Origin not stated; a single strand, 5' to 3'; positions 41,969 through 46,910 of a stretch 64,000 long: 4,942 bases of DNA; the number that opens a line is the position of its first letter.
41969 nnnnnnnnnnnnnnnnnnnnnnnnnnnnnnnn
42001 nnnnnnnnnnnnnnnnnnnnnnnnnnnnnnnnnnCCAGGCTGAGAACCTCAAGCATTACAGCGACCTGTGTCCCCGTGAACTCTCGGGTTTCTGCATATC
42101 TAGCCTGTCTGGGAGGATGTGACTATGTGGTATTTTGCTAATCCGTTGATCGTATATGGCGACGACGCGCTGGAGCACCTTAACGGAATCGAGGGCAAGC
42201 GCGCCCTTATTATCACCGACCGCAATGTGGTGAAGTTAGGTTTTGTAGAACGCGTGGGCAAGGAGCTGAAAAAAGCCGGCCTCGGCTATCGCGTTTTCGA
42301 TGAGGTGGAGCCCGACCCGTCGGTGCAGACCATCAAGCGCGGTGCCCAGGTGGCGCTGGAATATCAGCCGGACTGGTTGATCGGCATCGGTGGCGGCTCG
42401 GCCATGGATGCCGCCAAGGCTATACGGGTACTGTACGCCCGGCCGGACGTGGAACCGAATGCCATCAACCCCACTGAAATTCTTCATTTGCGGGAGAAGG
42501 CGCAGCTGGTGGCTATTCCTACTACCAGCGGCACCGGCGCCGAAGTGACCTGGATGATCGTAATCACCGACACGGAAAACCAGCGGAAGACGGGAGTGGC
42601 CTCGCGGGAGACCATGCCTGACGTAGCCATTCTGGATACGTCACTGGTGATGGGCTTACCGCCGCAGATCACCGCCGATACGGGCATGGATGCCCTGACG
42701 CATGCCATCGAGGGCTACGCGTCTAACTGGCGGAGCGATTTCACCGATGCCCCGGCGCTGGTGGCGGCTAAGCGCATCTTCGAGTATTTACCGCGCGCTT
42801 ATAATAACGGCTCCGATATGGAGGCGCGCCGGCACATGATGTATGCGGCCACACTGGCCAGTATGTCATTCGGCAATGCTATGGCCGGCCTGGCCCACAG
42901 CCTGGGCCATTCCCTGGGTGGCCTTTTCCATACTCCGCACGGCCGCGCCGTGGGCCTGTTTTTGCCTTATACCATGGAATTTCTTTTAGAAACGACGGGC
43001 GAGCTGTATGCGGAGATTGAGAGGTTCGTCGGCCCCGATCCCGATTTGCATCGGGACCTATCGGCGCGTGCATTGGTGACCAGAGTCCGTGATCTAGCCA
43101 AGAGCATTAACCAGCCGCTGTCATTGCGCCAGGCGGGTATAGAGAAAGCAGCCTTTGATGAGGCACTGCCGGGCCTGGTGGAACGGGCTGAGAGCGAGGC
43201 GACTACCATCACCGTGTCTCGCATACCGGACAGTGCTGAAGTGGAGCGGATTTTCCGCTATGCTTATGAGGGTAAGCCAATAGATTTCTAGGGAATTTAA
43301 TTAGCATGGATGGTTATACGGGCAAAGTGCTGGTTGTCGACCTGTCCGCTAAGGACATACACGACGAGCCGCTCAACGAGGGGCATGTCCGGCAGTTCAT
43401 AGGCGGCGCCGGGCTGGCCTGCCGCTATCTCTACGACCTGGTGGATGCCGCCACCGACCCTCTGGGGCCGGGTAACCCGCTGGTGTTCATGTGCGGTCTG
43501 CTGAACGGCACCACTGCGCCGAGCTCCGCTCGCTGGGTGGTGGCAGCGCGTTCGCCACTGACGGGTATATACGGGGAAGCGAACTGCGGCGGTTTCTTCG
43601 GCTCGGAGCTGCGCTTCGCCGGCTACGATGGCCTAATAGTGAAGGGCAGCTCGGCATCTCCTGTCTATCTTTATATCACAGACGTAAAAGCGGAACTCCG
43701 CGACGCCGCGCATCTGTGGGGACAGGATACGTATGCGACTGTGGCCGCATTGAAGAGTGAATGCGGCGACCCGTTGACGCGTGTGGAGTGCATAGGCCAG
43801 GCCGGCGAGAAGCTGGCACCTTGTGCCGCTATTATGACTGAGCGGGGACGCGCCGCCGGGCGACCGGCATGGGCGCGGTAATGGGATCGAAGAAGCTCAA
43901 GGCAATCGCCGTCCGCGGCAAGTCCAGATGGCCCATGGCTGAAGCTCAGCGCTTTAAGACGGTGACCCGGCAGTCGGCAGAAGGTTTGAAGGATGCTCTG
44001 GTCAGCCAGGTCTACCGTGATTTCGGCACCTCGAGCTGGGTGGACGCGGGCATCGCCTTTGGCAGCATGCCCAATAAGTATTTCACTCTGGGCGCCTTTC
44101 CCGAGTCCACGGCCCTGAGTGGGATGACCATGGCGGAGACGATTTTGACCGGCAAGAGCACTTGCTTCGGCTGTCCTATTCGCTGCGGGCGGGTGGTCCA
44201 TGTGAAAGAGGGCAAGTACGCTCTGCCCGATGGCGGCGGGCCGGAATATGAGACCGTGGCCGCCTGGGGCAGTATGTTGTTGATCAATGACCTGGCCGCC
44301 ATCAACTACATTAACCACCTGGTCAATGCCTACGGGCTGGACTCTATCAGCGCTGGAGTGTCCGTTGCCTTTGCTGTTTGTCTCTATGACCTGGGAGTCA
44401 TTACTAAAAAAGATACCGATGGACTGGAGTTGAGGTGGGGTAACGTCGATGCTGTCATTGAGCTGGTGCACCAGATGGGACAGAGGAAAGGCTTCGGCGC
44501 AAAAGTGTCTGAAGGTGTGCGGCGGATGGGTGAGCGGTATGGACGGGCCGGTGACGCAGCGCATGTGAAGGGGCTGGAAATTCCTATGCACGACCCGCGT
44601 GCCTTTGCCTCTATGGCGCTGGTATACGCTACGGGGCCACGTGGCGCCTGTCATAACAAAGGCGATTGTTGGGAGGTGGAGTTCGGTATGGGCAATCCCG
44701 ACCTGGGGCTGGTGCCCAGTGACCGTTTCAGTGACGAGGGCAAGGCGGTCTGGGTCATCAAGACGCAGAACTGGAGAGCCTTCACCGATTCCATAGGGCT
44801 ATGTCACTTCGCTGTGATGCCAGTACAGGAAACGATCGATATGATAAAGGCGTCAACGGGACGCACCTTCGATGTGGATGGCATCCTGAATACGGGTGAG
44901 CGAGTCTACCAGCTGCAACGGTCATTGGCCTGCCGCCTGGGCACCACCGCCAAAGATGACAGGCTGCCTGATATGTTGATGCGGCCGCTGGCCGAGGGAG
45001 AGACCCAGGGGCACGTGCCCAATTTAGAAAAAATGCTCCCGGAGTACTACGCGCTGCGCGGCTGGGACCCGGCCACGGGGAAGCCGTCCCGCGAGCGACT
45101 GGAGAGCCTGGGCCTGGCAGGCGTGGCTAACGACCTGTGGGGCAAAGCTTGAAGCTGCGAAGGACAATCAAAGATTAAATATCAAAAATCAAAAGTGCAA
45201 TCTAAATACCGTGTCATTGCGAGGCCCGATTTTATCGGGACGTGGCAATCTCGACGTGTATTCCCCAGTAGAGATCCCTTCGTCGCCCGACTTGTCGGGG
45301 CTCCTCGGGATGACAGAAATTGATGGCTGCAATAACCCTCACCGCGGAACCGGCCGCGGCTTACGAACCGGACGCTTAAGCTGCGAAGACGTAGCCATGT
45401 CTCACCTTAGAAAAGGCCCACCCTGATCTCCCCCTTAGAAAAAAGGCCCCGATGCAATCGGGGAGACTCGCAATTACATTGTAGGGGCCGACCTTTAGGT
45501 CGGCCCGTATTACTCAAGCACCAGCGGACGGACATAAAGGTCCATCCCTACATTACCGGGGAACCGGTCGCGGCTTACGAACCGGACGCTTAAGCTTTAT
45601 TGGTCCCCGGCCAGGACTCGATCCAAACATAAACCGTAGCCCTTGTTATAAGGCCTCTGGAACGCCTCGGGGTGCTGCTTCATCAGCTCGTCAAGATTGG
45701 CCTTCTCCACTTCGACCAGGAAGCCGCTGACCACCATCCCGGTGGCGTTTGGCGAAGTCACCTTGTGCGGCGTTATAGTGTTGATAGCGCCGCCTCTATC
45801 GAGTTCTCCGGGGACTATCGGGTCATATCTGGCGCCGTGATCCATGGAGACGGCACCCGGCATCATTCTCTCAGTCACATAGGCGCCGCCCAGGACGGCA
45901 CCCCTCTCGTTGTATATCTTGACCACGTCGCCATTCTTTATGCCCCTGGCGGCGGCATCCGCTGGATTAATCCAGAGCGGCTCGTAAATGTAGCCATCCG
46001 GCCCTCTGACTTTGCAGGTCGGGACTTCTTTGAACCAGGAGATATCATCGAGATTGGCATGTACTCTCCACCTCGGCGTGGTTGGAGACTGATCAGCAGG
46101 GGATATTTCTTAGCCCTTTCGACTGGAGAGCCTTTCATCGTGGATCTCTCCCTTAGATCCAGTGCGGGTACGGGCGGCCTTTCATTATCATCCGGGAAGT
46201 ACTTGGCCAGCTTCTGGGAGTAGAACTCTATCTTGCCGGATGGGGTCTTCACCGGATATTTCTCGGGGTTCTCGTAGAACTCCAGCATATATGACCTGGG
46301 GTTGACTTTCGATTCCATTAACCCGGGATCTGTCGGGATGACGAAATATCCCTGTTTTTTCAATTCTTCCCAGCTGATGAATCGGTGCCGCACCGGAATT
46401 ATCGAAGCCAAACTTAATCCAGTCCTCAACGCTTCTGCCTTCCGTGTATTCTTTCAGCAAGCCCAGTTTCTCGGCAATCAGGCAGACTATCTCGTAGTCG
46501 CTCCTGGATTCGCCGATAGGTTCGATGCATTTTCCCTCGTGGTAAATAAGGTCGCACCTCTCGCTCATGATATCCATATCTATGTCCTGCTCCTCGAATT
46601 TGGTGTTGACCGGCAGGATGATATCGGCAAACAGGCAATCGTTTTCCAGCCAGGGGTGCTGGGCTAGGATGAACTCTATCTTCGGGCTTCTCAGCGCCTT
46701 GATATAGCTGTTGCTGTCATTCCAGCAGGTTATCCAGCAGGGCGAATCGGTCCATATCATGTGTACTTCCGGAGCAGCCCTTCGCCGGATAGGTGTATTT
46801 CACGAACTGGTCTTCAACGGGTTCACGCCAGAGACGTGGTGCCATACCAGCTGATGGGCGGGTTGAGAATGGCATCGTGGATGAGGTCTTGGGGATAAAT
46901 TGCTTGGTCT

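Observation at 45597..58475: Polyphenol-type anaerobic catabolic locus: three tandem pyrogallol-hydroxytransferase-like Mo-enzyme large subunits sharing one Fe-S beta subunit, plus aromatic-acid-type binding proteins and a LigW-like decarboxylase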

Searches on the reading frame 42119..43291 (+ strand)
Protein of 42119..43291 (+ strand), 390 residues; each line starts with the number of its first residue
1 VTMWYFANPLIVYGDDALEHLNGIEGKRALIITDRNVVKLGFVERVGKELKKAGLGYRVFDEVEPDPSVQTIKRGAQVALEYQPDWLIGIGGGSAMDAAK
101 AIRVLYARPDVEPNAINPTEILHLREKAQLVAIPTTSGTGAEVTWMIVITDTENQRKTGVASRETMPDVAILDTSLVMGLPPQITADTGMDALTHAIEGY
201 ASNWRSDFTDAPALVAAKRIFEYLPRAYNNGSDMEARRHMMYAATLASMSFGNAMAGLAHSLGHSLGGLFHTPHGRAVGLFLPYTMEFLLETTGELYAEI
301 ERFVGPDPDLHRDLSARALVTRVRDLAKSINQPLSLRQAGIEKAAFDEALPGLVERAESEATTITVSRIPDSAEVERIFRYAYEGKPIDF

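Call 8: search_protein_families(library=pfam, proteins=[window:42119-43291:+])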
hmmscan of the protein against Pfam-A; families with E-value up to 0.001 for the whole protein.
window:42119-43291:+ (390 aa): 3 families
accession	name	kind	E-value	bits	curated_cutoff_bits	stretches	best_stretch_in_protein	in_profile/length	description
PF00465.25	Fe-ADH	-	2.6e-48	164.2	31.3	1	11-174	4-168/168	Iron-containing alcohol dehydrogenase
PF25137.1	ADH_Fe_C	-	1.1e-46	159.5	27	1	185-383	1-194/194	Fe-containing alcohol dehydrogenase family, C-terminal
PF13685.12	Fe-ADH_2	-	1.5e-09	38.4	28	1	21-104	14-95/149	Iron-containing alcohol dehydrogenase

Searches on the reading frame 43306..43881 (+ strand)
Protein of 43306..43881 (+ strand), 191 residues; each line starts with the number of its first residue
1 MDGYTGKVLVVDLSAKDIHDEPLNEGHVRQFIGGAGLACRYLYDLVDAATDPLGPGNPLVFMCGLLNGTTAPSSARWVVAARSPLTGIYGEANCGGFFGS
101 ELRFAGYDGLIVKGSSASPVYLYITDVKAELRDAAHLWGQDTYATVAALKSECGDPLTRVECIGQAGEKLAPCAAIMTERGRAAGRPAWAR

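Call 8: search_protein_families(library=pfam, proteins=[window:43306-43881:+])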
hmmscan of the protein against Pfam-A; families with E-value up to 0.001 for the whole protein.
window:43306-43881:+ (191 aa): 1 family
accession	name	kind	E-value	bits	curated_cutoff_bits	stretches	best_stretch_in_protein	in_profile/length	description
PF02730.20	AFOR_N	-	1.2e-64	218.1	29.8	1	6-186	1-179/199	Aldehyde ferredoxin oxidoreductase, N-terminal domain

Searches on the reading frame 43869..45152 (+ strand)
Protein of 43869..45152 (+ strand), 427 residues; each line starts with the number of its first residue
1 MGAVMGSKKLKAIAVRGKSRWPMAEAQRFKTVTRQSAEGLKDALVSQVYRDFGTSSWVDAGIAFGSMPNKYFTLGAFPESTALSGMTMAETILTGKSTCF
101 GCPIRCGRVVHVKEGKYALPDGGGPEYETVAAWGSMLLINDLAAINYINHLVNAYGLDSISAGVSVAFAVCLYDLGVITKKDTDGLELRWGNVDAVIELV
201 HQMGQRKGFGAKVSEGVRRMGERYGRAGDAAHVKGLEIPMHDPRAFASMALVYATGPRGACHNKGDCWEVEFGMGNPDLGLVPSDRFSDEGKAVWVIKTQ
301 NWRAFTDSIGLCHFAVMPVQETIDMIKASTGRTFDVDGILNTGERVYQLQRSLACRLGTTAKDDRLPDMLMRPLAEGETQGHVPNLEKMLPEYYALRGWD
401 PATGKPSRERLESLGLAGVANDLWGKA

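Call 8: search_protein_families(library=pfam, proteins=[window:43869-45152:+])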
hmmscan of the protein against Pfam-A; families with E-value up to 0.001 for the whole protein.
window:43869-45152:+ (427 aa): 1 family
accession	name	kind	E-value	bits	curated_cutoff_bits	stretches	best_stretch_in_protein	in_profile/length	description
PF01314.23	AFOR_C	-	3.4e-122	408.7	27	1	40-416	10-385/385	Aldehyde ferredoxin oxidoreductase, domains 2 & 3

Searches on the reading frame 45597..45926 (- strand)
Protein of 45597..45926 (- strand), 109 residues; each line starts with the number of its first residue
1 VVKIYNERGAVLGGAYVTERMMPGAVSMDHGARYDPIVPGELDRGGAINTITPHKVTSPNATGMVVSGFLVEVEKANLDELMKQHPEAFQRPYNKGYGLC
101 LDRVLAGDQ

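Call 72: search_protein_families(library=pfam, proteins=[window:45597-45926:-], max_evalue=0.001)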
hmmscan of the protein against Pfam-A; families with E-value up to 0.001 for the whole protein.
window:45597-45926:- (109 aa): 1 family
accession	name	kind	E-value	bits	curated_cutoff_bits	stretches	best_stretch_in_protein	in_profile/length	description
PF01568.27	Molydop_binding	-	3.6e-09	37.1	26.8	1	1-61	49-101/110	Molydopterin dinucleotide binding domain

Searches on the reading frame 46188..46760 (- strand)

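Call 72: search_protein_families(library=pfam, proteins=[window:46188-46760:-], max_evalue=0.001)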
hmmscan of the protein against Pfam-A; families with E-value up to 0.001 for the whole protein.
window:46188-46760:- (190 aa): 1 family
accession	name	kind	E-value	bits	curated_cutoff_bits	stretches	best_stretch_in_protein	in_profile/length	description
PF00384.28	Molybdopterin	-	9.3e-09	35.2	24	1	13-98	273-353/353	Molybdopterin oxidoreductase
